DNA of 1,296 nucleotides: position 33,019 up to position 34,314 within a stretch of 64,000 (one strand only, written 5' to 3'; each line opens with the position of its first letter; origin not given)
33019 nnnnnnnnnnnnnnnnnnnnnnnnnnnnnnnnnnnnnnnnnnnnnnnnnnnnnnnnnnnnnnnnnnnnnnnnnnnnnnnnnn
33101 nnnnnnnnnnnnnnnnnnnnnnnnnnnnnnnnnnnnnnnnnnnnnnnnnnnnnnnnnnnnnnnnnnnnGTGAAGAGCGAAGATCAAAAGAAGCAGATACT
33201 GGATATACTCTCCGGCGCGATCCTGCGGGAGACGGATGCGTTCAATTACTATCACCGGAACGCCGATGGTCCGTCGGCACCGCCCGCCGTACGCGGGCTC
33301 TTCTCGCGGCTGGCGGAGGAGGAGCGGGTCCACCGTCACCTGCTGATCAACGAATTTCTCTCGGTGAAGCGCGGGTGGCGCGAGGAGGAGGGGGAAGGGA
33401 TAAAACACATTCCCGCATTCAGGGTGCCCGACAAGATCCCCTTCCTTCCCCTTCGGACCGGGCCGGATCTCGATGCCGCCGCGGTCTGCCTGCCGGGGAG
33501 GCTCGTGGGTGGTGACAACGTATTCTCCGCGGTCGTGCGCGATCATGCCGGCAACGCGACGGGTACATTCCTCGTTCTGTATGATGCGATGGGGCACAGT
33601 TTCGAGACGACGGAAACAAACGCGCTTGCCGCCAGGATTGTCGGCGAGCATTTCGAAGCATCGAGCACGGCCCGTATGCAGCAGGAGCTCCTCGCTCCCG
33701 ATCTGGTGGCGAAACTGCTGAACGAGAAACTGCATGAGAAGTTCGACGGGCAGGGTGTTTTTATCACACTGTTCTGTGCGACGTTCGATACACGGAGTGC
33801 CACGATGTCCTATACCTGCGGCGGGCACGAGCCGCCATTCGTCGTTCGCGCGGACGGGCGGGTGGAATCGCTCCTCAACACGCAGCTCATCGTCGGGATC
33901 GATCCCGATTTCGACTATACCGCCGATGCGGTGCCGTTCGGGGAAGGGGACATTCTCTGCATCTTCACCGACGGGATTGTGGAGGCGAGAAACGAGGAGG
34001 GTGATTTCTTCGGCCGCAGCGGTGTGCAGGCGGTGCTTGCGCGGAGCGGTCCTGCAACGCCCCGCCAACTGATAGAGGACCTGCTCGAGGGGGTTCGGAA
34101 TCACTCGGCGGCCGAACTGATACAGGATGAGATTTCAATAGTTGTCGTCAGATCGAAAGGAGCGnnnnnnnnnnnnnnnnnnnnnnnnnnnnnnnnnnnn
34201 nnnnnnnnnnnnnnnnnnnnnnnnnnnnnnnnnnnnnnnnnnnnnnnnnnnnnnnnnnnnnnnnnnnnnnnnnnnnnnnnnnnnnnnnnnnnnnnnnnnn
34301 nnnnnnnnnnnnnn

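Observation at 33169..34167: Rubrerythrin-like half-ferritin domain fused to a PP2C phosphatase: candidate direct O2/peroxide/iron input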

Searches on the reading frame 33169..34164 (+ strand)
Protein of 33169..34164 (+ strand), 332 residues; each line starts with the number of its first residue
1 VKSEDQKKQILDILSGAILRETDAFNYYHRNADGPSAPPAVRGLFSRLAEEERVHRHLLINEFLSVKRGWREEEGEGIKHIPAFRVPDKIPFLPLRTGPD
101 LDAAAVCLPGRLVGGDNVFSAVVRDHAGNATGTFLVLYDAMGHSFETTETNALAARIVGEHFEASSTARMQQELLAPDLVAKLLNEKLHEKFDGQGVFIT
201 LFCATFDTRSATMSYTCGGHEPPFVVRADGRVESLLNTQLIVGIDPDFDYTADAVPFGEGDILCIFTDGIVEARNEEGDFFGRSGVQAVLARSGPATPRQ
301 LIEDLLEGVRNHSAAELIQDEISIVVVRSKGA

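Call 4: search_protein_families(library=ncbifam, proteins=[window:33169-34164:+], max_evalue=0.1)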
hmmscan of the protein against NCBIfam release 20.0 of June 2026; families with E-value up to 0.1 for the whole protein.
window:33169-34164:+ (332 aa): 3 families
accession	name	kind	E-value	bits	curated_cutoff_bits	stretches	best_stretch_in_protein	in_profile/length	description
TIGR02865.1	spore_II_E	equivalog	7.7e-09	34.2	490.8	1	180-328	619-762/764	stage II sporulation protein E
NF045505.1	RR_RssB_Pseudo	equivalog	0.00048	19.3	700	1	196-273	264-341/394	two-component system response regulator RssB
NF058679.1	EncB_fam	subfamily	0.013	15.5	90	1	6-59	17-69/117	encapsulin nanocompartment ferritin-likeEncB family encapsulin nanocompartment ferritin-like cargo protein cargo protein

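Call 5: search_protein_families(library=pfam, proteins=[window:33169-34164:+], max_evalue=0.1)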
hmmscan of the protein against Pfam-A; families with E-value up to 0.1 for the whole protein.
window:33169-34164:+ (332 aa): 2 families
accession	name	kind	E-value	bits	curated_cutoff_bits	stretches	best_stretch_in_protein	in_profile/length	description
PF07228.17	SpoIIE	-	7.5e-35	121.1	25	1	132-328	4-190/192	Stage II sporulation protein E (SpoIIE)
PF02915.23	Rubrerythrin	-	4.4e-05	24.3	22.8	1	12-64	1-54/137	Rubrerythrin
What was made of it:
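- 33169..33393 (+): N-terminal half-ferritin hairpin (residues 1-75): helix 1 about residues 3-32, loop 33-38, helix 2 about residues 39-69/75. Pfam PF02915 model positions 1-54 only (call 5).
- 33469..34158 (+): PP2C (SpoIIE/RsbU-type) phosphatase domain, residues about 101-330, with invariant D116, D139, D268-G269 and D320. Pfam SpoIIE 121 bits (call 5).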

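Call 6: find_homologous_proteins(query=window:33169-34164:+, max_evalue=0.00001)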
Query window:33169-34164:+ (332 aa): 111 proteins with E <= 0.00001 among 6655 candidates.
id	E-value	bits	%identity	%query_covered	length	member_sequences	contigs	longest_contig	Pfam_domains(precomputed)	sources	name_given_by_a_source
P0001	1.2e-219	746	100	100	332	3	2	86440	PF07228.18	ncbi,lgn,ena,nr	ncbi:MAG TPA: SpoIIE family protein phosphatase [Patescibacteria group bacterium]|nr:SpoIIE family p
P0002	8.3e-189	644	83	100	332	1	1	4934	PF02915.24,PF07228.18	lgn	-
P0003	2.1e-186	636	82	100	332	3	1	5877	PF07228.18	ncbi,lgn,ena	-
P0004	1.1e-182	624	82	100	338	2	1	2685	PF07228.18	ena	-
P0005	7.5e-176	602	79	100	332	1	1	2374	PF07228.18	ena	-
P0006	1.7e-175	601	80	100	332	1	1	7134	PF07228.18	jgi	jgi:serine phosphatase RsbU (regulator of sigma subunit)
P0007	2.9e-172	590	76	100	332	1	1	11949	PF02915.24,PF07228.18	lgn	-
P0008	1.7e-171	587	75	100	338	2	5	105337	PF02915.24,PF07228.18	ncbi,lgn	-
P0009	5.7e-170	582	76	100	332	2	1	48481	PF02915.24,PF07228.18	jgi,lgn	jgi:serine phosphatase RsbU (regulator of sigma subunit)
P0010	4.7e-164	563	74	100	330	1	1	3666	PF02915.24,PF07228.18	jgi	jgi:sigma-B regulation protein RsbU (phosphoserine phosphatase)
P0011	6.0e-152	523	68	100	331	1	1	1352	PF07228.18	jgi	jgi:serine phosphatase RsbU (regulator of sigma subunit)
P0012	4.1e-125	435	58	99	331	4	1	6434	PF07228.18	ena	-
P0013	4.4e-124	432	57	99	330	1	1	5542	PF07228.18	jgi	jgi:sigma-B regulation protein RsbU (phosphoserine phosphatase)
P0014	9.1e-120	417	56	99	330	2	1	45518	PF07228.18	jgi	jgi:serine phosphatase RsbU (regulator of sigma subunit)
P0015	6.3e-117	408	54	99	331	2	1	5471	PF07228.18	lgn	-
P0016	1.1e-115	404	56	95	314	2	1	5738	PF07228.18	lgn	-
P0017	5.9e-114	398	53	99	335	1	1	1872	PF07228.18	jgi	jgi:sigma-B regulation protein RsbU (phosphoserine phosphatase)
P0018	2.9e-113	396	53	99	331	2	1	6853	PF07228.18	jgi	-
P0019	1.7e-112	394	54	99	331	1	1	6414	PF07228.18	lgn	-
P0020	1.7e-112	394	53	99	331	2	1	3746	PF07228.18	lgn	-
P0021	1.9e-112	393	53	99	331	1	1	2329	PF07228.18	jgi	jgi:serine phosphatase RsbU (regulator of sigma subunit)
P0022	2.6e-112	393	53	99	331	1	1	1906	PF07228.18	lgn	-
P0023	3.4e-112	393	52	99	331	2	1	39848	PF07228.18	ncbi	-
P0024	1.4e-111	391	54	99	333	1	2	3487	PF07228.18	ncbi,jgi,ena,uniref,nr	ncbi:MAG TPA: hypothetical protein ENO08_04175 [Candidatus Eisenbacteria bacterium]|uniref:PPM-type 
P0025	3.0e-111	390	51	99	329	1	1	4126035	PF07228.18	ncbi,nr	ncbi:MAG: SpoIIE family protein phosphatase [bacterium]|nr:MAG: SpoIIE family protein phosphatase [b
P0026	9.5e-111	388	52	99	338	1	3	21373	PF07228.18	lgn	-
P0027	1.3e-110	387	51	99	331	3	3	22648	PF07228.18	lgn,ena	-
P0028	2.0e-110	387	51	99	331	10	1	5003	PF07228.18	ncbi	-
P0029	2.1e-110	387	52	99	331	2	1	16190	PF07228.18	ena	-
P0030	2.8e-110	386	50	99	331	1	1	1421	PF07228.18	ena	-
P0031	3.4e-110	386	49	99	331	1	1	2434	PF07228.18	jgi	jgi:serine phosphatase RsbU (regulator of sigma subunit)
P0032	4.7e-110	386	53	98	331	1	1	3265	PF07228.18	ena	-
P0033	1.0e-109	384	53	100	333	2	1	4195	PF07228.18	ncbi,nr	ncbi:MAG: SpoIIE family protein phosphatase [Candidatus Krumholzibacteria bacterium]|nr:SpoIIE famil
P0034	1.1e-109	384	50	99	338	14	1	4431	PF07228.18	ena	-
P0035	1.3e-109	384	51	99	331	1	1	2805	PF07228.18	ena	-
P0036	1.7e-109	384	51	99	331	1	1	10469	PF02915.24,PF07228.18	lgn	-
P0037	1.8e-109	384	50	99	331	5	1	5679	PF07228.18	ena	-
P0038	1.9e-109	384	50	99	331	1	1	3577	PF07228.18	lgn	-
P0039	2.3e-109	383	52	99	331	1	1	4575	PF07228.18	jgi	jgi:sigma-B regulation protein RsbU (phosphoserine phosphatase)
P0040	3.5e-109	383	52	99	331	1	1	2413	PF07228.18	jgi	-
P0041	3.7e-109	383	50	99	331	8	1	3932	PF07228.18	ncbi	-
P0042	3.8e-109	383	52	99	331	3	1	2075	PF07228.18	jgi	jgi:serine phosphatase RsbU (regulator of sigma subunit)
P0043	4.6e-109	382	52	99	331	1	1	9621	PF07228.18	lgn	-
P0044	5.5e-109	382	51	99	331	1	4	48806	PF07228.18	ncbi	-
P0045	6.6e-109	382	51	99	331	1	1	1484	PF07228.18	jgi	jgi:serine phosphatase RsbU (regulator of sigma subunit)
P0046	8.2e-109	382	52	99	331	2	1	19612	PF07228.18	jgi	-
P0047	8.6e-109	381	50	99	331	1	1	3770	PF07228.18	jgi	jgi:sigma-B regulation protein RsbU (phosphoserine phosphatase)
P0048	1.0e-108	381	49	98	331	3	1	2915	PF07228.18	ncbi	-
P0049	3.5e-108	379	51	99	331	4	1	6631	PF07228.18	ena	-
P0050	6.2e-108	379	50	99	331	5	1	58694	PF07228.18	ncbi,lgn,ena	-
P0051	1.0e-107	378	51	99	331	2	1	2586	PF07228.18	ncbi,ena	-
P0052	2.2e-107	377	51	99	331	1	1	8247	PF07228.18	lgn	-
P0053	5.7e-107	375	50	99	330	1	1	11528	PF07228.18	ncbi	-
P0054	1.2e-106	374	48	98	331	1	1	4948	PF07228.18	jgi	jgi:hypothetical protein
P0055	1.9e-106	374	49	99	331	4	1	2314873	PF07228.18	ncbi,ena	-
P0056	2.5e-106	373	49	98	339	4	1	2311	PF07228.18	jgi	jgi:hypothetical protein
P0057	2.8e-106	373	49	99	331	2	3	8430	PF07228.18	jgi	jgi:hypothetical protein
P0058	3.9e-106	373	50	99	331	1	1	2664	PF07228.18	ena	-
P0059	5.4e-106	372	49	99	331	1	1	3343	PF07228.18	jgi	-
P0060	6.4e-106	372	48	99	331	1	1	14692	PF07228.18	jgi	jgi:serine phosphatase RsbU (regulator of sigma subunit)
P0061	6.5e-106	372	48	98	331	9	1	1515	PF07228.18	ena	-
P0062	8.5e-106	372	51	98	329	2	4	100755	PF02915.24,PF07228.18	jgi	-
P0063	3.7e-105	370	52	99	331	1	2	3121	PF07228.18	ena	-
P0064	4.2e-105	369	51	99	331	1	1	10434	PF07228.18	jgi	jgi:serine phosphatase RsbU (regulator of sigma subunit)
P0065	9.1e-105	368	49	99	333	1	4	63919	PF07228.18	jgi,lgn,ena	jgi:hypothetical protein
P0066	1.9e-104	367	50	99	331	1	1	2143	PF07228.18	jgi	jgi:serine phosphatase RsbU (regulator of sigma subunit)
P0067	2.3e-104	367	48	98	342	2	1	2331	PF07228.18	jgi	jgi:hypothetical protein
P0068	3.3e-104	366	50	99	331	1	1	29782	PF07228.18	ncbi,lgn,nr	ncbi:MAG: SpoIIE family protein phosphatase [Candidatus Krumholzibacteriota bacterium]|nr:SpoIIE fam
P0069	4.5e-104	366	50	99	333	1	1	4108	PF07228.18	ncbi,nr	ncbi:MAG: SpoIIE family protein phosphatase [Candidatus Krumholzibacteria bacterium]|nr:SpoIIE famil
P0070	1.7e-103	364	51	99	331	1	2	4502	PF07228.18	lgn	-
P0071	1.0e-102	361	48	99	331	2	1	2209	PF07228.18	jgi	-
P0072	1.1e-102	361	49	99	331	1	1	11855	PF07228.18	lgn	-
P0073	5.7e-102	359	48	99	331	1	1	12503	PF07228.18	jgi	jgi:serine phosphatase RsbU (regulator of sigma subunit)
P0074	1.2e-101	358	49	99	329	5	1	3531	PF07228.18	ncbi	-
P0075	1.3e-101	358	50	99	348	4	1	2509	PF02915.24,PF07228.18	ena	-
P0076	2.5e-99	350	48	97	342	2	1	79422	PF07228.18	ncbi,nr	ncbi:MAG: SpoIIE family protein phosphatase [Candidatus Krumholzibacteriota bacterium]|nr:SpoIIE fam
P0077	5.4e-98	346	48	99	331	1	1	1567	PF07228.18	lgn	-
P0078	6.7e-98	346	48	97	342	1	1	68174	PF07228.18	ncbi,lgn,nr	ncbi:MAG: SpoIIE family protein phosphatase [Candidatus Krumholzibacteriota bacterium]|nr:SpoIIE fam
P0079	1.4e-97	345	46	98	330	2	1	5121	PF07228.18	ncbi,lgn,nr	ncbi:MAG: SpoIIE family protein phosphatase [Bacteroidales bacterium]|nr:SpoIIE family protein phosp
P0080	7.8e-96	339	47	97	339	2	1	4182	PF02915.24,PF07228.18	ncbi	-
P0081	1.5e-95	338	45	99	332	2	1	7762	PF07228.18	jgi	-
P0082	1.6e-95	338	45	98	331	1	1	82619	PF02915.24,PF07228.18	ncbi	-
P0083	1.7e-90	321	50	82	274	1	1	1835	PF07228.18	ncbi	-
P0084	1.5e-89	318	47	97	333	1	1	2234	PF07228.18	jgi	-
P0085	5.2e-83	297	44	97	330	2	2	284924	PF07228.18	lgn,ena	-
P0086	1.8e-78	282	42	98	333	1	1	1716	PF07228.18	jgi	-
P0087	3.8e-61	225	52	58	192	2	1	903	PF07228.18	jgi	jgi:sigma-B regulation protein RsbU (phosphoserine phosphatase)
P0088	9.6e-17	79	29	81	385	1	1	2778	PF00072.31,PF07228.18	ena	-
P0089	3.3e-16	77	32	59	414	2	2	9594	PF07228.18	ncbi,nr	ncbi:MAG: serine/threonine-protein phosphatase [Actinomycetota bacterium]|nr:serine/threonine-protei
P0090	3.0e-15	74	26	92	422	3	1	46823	PF07228.18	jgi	jgi:phosphoserine phosphatase RsbU/P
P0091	3.1e-15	74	30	70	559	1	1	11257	PF13185.13,PF00498.32,PF01590.33,PF16697.11,PF13492.13,PF07228.18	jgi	jgi:serine phosphatase RsbU (regulator of sigma subunit)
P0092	1.2e-14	72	36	39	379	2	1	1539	PF00072.31,PF07228.18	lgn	-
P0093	1.5e-14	72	32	69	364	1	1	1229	PF07228.18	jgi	-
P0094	1.3e-12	65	32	39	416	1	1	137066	PF07228.18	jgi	jgi:serine phosphatase RsbU (regulator of sigma subunit)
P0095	3.9e-12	64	32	58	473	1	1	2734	PF07228.18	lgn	-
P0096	8.0e-12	63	27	77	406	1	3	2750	PF00072.31,PF07228.18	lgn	-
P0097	1.2e-11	62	29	70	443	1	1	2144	PF13185.13,PF01590.33,PF13492.13,PF07228.18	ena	-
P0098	3.2e-11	61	25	77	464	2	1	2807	PF13185.13,PF01590.33,PF13492.13,PF07228.18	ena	-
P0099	1.9e-10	58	27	77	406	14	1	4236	PF00072.31,PF07228.18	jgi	jgi:sigma-B regulation protein RsbU (phosphoserine phosphatase)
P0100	2.0e-10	58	33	45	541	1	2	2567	PF13185.13,PF00498.32,PF01590.33,PF16697.11,PF13492.13,PF07228.18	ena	-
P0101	3.5e-10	57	30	45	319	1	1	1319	PF01590.33,PF07228.18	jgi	jgi:sigma-B regulation protein RsbU (phosphoserine phosphatase)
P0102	9.4e-10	56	30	45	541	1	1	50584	PF13185.13,PF00498.32,PF01590.33,PF16697.11,PF13492.13,PF07228.18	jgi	jgi:serine phosphatase RsbU (regulator of sigma subunit)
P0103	1.2e-9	56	26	69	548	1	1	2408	PF13185.13,PF00498.32,PF01590.33,PF16697.11,PF07228.18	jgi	jgi:phosphoserine phosphatase RsbU/P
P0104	2.5e-8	51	28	74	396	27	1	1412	PF07228.18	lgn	-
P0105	6.0e-8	50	24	53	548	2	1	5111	PF13185.13,PF13492.13,PF07228.18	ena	-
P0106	7.3e-8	50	33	29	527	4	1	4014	PF08448.17,PF00989.32,PF07228.18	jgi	jgi:phosphoserine phosphatase RsbU/P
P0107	9.9e-8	49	28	66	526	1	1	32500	PF07228.18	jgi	jgi:hypothetical protein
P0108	1.2e-7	49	30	39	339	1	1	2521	PF07228.18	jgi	jgi:sigma-B regulation protein RsbU (phosphoserine phosphatase)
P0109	1.9e-7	48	33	52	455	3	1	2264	PF07228.18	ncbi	-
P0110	4.4e-7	47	33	28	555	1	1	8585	PF13185.13,PF00498.32,PF01590.33,PF16697.11,PF13492.13,PF07228.18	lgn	-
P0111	4.9e-6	44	28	43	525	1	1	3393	PF00672.31,PF07228.18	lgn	-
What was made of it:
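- On Rubrerythrin (PF02915): The precomputed Pfam annotation shows the hit in only some homologues (call 6).
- Checked: An identical 332-aa protein is on record in public assemblies (P0001, call 6).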

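Call 9: find_encoding_contigs(protein=P0001, flank=10000, max_places=3)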
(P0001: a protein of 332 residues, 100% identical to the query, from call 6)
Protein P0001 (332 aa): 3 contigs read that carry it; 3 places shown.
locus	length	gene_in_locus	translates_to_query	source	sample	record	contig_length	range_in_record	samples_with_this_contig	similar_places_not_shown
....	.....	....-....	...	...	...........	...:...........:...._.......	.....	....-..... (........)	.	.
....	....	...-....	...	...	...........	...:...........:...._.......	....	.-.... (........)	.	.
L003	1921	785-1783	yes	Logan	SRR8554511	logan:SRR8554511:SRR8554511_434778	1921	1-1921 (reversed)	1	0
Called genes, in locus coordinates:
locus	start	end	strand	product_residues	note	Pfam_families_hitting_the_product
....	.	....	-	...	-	?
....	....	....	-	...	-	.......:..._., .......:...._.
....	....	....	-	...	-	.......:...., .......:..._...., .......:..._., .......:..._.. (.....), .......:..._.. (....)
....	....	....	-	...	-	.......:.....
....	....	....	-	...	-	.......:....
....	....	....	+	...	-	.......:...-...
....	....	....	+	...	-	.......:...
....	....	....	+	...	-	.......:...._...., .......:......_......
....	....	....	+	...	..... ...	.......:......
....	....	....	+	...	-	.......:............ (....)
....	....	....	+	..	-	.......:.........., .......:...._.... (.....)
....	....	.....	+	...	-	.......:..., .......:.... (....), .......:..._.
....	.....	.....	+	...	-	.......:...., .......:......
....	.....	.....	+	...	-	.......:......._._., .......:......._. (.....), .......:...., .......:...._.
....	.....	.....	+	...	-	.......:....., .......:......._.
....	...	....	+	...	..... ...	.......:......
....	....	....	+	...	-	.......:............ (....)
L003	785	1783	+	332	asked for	PF07228:SpoIIE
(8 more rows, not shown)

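Call 10: find_encoding_contigs(protein=P0025, flank=8000, max_places=1)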
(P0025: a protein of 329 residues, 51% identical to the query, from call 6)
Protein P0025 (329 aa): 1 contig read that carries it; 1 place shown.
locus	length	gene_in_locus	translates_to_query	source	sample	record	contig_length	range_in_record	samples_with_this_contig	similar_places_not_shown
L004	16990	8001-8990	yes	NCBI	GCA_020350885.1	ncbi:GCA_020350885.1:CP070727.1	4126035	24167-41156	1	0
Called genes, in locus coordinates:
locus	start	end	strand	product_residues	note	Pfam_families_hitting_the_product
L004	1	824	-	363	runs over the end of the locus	PF04055:Radical_SAM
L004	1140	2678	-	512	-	PF03806:ABG_transport, PF03553:Na_H_antiporter (weak), PF02667:SCFA_trans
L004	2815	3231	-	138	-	PF01402:RHH_1, PF08753:NikR_C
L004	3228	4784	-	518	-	PF02361:CbiQ, PF00005:ABC_tran, PF02463:SMC_N, PF13304:AAA_21 (weak)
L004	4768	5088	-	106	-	PF13190:PDGLE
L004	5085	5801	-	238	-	PF01891:CbiM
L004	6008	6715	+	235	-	PF00730:HhH-GPD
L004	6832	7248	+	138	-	PF01475:FUR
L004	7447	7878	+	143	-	PF01613:Flavin_Reduct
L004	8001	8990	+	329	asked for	PF07228:SpoIIE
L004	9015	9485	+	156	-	PF02915:Rubrerythrin, PF09537:DUF2383 (faint), PF02915:Rubrerythrin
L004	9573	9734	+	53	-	PF00301:Rubredoxin, PF21349:RUBY_RBDX (faint)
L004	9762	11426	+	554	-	PF02366:PMT (weak), PF13231:PMT_2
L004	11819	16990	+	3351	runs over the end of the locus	PF13860:FlgD_ig (faint)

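Call 11: find_encoding_contigs(protein=P0055, flank=8000, max_places=1)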
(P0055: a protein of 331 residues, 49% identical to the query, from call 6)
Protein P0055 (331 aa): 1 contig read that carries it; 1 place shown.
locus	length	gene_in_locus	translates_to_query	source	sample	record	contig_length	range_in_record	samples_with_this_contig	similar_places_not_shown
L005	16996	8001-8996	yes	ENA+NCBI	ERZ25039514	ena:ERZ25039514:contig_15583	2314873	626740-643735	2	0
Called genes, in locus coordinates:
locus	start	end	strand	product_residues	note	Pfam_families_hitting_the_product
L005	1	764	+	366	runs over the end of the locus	PF01875:Memo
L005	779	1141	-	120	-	PF02643:DUF192 (weak)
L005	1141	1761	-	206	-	-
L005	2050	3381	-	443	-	PF00654:Voltage_CLC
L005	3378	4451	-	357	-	PF13439:Glyco_transf_4, PF13477:Glyco_trans_4_2, PF13579:Glyco_trans_4_4 (weak), PF00534:Glycos_transf_1, PF13692:Glyco_trans_1_4, PF13524:Glyco_trans_1_2 (weak)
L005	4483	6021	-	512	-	PF03806:ABG_transport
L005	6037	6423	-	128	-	PF01402:RHH_1 (faint), PF08753:NikR_C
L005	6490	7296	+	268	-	PF00730:HhH-GPD, PF00633:HHH (weak)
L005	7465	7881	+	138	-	PF01475:FUR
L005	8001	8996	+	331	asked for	PF07228:SpoIIE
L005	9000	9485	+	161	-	PF02915:Rubrerythrin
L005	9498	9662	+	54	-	PF00301:Rubredoxin, PF21349:RUBY_RBDX (faint)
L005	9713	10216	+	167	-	PF02915:Rubrerythrin (faint)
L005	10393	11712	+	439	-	-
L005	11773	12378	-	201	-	PF00160:Pro_isomerase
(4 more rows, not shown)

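Call 12: find_encoding_contigs(protein=P0085, flank=8000, max_places=1)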
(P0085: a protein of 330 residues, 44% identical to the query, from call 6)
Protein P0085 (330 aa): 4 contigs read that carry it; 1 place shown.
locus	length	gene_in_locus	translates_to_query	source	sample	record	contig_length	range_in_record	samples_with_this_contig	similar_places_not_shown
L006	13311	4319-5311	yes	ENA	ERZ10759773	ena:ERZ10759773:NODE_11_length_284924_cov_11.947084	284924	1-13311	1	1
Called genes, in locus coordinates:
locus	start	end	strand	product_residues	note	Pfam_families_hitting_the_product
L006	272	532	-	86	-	-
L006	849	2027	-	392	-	PF00144:Beta-lactamase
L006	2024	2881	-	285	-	PF02517:Rce1-like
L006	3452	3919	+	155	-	PF00254:FKBP_C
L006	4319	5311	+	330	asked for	PF07228:SpoIIE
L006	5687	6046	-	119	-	-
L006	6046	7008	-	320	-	-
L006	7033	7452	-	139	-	-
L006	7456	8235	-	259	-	PF00528:BPD_transp_1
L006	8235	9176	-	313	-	PF00528:BPD_transp_1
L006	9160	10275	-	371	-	PF14520:HHH_5 (faint), PF00633:HHH (weak), PF12836:HHH_3, PF00753:Lactamase_B, PF12706:Lactamase_B_2 (weak)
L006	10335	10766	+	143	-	PF21785:Bflower_2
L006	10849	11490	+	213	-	PF01726:LexA_DNA_bind, PF00717:Peptidase_S24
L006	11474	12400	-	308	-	-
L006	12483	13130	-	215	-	PF00702:Hydrolase, PF12710:HAD, PF13419:HAD_2, PF13242:Hydrolase_like (faint)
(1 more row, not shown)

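Call 13: find_encoding_contigs(protein=P0082, flank=8000, max_places=1)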
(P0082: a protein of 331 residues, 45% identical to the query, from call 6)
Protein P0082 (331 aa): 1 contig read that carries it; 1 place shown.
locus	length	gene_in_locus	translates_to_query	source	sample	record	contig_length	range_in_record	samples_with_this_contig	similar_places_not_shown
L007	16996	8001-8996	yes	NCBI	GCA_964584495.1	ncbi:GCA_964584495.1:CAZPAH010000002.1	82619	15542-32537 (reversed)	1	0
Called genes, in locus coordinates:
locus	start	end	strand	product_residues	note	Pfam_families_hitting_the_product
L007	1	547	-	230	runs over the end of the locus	-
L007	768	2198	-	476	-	PF00654:Voltage_CLC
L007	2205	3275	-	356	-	PF13439:Glyco_transf_4 (weak), PF13477:Glyco_trans_4_2, PF13579:Glyco_trans_4_4 (weak), PF00534:Glycos_transf_1, PF13692:Glyco_trans_1_4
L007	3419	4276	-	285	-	-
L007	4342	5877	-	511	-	PF03806:ABG_transport, PF02667:SCFA_trans (weak)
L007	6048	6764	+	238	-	PF00730:HhH-GPD, PF00633:HHH (faint)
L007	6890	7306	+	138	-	PF01475:FUR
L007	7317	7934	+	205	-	PF21349:RUBY_RBDX (weak), PF01613:Flavin_Reduct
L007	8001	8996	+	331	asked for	PF02915:Rubrerythrin (weak), PF07228:SpoIIE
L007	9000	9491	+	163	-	PF02915:Rubrerythrin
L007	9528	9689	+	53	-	PF00301:Rubredoxin, PF21349:RUBY_RBDX (faint)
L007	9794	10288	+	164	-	PF02915:Rubrerythrin (faint)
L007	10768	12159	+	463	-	-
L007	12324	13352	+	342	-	-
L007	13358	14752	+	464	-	PF04932:Wzy_C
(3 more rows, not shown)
